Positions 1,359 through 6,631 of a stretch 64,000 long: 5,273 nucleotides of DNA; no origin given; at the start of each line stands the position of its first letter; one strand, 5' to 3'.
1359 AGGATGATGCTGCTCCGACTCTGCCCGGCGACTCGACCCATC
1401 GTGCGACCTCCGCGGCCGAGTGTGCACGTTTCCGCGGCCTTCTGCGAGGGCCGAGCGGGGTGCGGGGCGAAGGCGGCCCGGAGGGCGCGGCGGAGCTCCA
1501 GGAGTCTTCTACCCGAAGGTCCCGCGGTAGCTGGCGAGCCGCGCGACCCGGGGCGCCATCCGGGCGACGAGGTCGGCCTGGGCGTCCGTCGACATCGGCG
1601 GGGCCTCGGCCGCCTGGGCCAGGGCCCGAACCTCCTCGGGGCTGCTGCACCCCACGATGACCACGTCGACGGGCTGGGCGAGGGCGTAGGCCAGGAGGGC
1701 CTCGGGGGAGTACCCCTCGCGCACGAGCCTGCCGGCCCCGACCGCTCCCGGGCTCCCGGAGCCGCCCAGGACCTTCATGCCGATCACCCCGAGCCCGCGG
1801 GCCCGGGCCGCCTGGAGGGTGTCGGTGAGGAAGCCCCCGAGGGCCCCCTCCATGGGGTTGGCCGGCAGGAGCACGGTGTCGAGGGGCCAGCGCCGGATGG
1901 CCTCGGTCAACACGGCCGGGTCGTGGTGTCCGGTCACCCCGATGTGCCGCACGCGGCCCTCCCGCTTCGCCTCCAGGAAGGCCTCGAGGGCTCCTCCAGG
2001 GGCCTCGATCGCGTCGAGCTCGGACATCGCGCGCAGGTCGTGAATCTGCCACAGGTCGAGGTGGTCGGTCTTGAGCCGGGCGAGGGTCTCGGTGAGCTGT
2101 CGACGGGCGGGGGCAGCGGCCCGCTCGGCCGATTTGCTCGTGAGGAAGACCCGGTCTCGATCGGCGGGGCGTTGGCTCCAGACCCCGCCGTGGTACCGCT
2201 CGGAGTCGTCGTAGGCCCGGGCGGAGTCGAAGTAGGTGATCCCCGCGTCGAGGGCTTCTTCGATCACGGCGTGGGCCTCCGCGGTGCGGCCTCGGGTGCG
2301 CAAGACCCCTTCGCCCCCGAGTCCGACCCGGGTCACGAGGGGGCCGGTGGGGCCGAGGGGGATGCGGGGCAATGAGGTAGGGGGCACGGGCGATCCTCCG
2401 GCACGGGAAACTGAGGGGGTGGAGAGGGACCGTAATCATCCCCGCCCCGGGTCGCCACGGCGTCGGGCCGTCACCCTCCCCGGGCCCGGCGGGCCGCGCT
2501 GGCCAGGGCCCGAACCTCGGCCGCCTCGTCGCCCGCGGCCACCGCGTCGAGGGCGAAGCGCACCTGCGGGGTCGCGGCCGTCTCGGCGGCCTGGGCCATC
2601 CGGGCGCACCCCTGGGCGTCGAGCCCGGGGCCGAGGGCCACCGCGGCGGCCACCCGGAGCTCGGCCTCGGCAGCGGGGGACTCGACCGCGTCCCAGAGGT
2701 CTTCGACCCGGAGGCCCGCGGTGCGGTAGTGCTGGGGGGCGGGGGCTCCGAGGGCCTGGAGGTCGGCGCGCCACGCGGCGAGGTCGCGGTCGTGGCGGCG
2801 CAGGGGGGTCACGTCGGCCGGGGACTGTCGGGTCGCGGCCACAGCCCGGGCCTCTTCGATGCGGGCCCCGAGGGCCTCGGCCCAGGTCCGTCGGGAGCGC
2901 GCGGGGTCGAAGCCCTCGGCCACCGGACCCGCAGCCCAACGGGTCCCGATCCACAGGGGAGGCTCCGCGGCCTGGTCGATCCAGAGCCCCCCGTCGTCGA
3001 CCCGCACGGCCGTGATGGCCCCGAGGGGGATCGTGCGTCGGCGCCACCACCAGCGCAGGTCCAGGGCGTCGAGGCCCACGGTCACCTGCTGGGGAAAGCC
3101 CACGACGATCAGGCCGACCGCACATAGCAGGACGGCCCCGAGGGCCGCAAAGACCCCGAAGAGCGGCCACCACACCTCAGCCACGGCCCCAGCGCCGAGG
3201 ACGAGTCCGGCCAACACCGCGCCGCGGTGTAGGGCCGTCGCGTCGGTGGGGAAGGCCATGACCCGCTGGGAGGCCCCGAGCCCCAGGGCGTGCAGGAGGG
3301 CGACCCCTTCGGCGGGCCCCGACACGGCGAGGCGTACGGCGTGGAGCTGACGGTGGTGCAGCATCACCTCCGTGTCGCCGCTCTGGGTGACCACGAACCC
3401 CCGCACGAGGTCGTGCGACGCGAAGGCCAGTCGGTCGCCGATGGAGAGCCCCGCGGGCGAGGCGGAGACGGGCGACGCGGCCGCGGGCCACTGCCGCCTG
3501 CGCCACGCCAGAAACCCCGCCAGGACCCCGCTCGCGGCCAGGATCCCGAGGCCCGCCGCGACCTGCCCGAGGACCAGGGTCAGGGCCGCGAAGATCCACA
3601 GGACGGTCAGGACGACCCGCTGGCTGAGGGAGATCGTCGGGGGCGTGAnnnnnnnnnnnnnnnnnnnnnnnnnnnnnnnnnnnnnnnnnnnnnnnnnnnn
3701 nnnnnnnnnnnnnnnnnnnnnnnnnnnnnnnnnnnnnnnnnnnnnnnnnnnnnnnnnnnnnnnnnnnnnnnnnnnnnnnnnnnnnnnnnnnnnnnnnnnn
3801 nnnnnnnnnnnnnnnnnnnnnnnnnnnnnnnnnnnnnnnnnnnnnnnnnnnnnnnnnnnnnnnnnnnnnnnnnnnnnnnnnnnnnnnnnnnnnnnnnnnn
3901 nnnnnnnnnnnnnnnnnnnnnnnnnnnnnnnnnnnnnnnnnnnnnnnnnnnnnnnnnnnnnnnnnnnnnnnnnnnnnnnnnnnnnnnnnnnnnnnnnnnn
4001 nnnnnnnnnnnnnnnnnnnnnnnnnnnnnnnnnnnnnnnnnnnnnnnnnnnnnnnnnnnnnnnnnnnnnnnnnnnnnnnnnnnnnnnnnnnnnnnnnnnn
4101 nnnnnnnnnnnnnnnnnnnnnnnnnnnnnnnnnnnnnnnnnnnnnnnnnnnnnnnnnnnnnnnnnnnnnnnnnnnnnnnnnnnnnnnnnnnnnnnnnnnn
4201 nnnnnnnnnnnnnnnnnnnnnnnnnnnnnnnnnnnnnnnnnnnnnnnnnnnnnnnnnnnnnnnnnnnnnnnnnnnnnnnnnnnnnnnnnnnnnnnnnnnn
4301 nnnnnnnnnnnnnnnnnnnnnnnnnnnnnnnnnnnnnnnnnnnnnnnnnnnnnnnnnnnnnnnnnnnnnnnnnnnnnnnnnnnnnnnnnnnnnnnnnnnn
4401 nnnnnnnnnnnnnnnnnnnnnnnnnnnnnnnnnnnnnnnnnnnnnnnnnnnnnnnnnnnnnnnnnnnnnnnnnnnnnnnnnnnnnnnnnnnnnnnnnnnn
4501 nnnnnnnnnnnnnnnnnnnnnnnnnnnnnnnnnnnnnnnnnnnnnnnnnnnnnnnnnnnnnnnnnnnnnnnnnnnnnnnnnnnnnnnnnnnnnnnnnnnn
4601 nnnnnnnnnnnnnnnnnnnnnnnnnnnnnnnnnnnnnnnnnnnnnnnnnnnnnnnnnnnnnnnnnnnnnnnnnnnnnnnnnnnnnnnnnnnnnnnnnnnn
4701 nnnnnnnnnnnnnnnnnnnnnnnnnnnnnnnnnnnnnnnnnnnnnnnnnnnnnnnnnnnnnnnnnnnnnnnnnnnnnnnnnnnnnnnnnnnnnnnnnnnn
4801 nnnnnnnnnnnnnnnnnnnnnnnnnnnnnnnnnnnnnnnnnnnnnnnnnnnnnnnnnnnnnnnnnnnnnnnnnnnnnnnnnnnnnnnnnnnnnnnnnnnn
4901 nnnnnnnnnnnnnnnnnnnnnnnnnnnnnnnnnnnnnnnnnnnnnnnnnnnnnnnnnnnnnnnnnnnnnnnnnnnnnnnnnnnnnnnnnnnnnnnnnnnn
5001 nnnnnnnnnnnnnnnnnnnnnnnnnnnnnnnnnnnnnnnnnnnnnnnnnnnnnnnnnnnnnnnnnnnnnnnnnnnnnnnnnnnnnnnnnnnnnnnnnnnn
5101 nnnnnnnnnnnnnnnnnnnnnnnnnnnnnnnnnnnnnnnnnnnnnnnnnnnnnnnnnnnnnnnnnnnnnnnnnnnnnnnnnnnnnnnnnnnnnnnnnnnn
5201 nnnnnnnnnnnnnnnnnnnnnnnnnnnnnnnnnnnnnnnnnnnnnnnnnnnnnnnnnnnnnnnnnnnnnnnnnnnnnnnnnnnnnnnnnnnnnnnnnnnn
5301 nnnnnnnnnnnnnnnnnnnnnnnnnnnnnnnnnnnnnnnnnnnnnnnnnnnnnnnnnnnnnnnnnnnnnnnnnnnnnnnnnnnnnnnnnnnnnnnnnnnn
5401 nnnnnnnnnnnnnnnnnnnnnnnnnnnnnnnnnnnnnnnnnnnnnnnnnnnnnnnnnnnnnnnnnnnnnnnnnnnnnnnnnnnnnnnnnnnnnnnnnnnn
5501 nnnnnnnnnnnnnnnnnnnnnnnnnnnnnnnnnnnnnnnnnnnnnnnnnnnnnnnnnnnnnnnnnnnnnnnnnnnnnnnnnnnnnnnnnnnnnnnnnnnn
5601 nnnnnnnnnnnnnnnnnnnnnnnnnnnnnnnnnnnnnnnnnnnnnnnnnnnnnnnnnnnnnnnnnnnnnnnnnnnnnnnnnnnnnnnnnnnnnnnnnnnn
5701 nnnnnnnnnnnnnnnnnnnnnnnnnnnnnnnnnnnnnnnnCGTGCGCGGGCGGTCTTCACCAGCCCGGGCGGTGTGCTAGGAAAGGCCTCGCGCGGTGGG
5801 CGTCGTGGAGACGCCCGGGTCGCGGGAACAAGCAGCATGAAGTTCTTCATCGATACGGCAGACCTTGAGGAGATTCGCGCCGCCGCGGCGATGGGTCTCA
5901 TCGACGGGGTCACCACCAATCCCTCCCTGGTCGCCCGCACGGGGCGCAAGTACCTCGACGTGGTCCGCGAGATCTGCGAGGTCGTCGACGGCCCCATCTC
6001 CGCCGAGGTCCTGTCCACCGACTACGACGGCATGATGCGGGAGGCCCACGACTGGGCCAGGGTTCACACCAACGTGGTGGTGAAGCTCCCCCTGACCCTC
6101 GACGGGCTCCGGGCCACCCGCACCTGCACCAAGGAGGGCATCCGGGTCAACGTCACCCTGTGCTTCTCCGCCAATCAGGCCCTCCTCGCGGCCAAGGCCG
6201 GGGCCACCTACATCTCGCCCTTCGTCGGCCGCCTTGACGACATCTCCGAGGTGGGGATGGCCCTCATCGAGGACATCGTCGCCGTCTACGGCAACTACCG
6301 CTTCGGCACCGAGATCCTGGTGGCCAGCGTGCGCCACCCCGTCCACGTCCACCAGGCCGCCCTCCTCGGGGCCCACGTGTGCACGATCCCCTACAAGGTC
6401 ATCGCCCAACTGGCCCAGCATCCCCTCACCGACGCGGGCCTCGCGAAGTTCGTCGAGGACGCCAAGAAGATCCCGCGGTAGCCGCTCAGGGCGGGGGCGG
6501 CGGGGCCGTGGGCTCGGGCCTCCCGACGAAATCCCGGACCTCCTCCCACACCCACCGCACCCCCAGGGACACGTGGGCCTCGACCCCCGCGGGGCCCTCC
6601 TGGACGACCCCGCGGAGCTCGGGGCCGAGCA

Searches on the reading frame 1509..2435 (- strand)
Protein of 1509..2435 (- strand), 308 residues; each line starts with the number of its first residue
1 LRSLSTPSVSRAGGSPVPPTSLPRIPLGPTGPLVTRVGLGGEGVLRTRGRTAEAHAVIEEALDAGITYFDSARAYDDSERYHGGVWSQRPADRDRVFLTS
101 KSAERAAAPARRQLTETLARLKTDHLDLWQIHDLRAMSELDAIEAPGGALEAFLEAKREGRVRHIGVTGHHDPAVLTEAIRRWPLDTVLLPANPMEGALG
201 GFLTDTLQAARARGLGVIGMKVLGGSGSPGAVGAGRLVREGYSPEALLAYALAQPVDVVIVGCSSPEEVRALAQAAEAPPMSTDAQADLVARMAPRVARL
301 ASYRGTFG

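Call 68: search_protein_families(library=pfam, proteins=[window:1509-2435:-], max_evalue=0.001)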
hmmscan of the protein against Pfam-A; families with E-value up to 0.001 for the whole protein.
window:1509-2435:- (308 aa): 1 family
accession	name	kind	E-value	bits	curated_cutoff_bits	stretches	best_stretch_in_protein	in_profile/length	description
PF00248.27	Aldo_ket_red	-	4.8e-26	91.9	24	1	38-226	3-195/291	Aldo/keto reductase family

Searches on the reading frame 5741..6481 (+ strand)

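Call 68: search_protein_families(library=pfam, proteins=[window:5741-6481:+], max_evalue=0.001)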
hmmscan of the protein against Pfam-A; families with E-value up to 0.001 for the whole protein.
window:5741-6481:+ (246 aa): 1 family
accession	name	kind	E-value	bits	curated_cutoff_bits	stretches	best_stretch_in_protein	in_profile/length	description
PF00923.25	TAL_FSA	-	2.5e-60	204.7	27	1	35-233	1-241/285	Transaldolase/Fructose-6-phosphate aldolase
